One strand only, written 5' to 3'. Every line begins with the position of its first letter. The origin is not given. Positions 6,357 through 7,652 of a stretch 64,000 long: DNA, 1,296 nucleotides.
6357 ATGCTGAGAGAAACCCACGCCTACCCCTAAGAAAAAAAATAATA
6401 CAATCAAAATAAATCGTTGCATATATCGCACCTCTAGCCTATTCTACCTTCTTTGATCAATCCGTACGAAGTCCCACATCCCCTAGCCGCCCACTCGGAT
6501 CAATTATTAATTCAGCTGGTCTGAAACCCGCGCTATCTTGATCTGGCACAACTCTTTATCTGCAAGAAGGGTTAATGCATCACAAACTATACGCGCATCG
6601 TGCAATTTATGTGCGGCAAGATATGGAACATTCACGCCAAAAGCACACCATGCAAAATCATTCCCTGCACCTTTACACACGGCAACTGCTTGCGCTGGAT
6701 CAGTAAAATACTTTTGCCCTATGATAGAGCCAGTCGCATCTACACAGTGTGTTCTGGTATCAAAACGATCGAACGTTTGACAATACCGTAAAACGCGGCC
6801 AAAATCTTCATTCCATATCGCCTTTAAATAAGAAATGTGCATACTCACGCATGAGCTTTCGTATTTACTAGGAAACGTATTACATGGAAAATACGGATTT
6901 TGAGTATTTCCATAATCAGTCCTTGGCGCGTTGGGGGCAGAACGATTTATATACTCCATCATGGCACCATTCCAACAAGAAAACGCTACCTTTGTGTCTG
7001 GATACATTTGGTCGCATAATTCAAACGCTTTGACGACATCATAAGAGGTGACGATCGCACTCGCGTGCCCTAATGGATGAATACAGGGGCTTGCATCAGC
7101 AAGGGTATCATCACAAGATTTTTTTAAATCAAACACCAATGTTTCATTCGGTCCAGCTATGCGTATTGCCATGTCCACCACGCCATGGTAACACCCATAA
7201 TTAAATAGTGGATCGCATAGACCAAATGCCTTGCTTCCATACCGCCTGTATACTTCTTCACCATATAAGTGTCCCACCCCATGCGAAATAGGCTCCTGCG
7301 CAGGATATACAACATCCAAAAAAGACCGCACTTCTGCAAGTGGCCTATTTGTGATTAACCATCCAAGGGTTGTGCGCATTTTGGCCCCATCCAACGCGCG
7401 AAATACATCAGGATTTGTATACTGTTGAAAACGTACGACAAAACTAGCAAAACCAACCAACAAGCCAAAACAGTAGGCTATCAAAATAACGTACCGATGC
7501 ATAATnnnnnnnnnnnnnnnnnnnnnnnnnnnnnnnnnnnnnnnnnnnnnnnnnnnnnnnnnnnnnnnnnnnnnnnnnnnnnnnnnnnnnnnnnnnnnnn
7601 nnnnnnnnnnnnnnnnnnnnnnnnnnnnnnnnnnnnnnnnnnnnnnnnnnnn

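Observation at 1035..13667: Tandem array of 10 diversified paralogs of an unrecognised, membrane-anchored Cys/His-rich protein family, with two more distal members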

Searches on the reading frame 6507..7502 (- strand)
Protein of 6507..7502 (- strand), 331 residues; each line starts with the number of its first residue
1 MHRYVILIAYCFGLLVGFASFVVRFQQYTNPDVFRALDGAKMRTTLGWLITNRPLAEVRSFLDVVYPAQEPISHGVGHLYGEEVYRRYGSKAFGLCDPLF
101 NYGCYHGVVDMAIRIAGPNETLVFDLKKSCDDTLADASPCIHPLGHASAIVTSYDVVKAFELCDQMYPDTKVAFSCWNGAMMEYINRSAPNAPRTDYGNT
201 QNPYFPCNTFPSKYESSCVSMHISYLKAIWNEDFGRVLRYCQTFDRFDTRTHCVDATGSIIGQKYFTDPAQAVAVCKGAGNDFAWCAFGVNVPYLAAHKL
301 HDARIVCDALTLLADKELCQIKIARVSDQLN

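Call 4: search_protein_families(library=pfam, proteins=[window:6507-7502:-], max_evalue=1)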
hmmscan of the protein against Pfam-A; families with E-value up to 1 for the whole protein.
window:6507-7502:- (331 aa): 0 families

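Call 5: search_protein_families(library=ncbifam, proteins=[window:6507-7502:-], max_evalue=1)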
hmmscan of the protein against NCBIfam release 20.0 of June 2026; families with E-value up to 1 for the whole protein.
window:6507-7502:- (331 aa): 0 families

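Call 59: find_encoding_contigs(protein=window:6507-7502:-, flank=2000, max_places=4)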
Protein window:6507-7502:- (331 aa): 9 contigs read that carry it; 4 places shown.
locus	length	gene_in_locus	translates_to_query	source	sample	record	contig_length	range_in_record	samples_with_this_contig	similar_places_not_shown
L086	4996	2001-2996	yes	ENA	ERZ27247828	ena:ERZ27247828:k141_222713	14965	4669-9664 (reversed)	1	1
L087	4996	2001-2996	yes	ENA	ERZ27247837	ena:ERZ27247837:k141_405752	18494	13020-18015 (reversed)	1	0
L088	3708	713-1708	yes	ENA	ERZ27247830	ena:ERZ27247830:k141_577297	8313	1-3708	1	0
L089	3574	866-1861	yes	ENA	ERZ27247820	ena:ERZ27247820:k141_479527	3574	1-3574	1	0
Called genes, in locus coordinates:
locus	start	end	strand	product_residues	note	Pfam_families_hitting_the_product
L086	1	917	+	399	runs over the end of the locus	-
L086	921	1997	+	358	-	-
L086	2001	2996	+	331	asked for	-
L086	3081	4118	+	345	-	-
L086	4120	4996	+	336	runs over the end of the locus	-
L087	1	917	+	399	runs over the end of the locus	-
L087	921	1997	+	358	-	-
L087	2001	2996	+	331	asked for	-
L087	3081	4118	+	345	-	-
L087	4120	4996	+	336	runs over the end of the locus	-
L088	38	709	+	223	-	-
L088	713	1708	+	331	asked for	-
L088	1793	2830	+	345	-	-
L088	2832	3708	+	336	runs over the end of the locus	-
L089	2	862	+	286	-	?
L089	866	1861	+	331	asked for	-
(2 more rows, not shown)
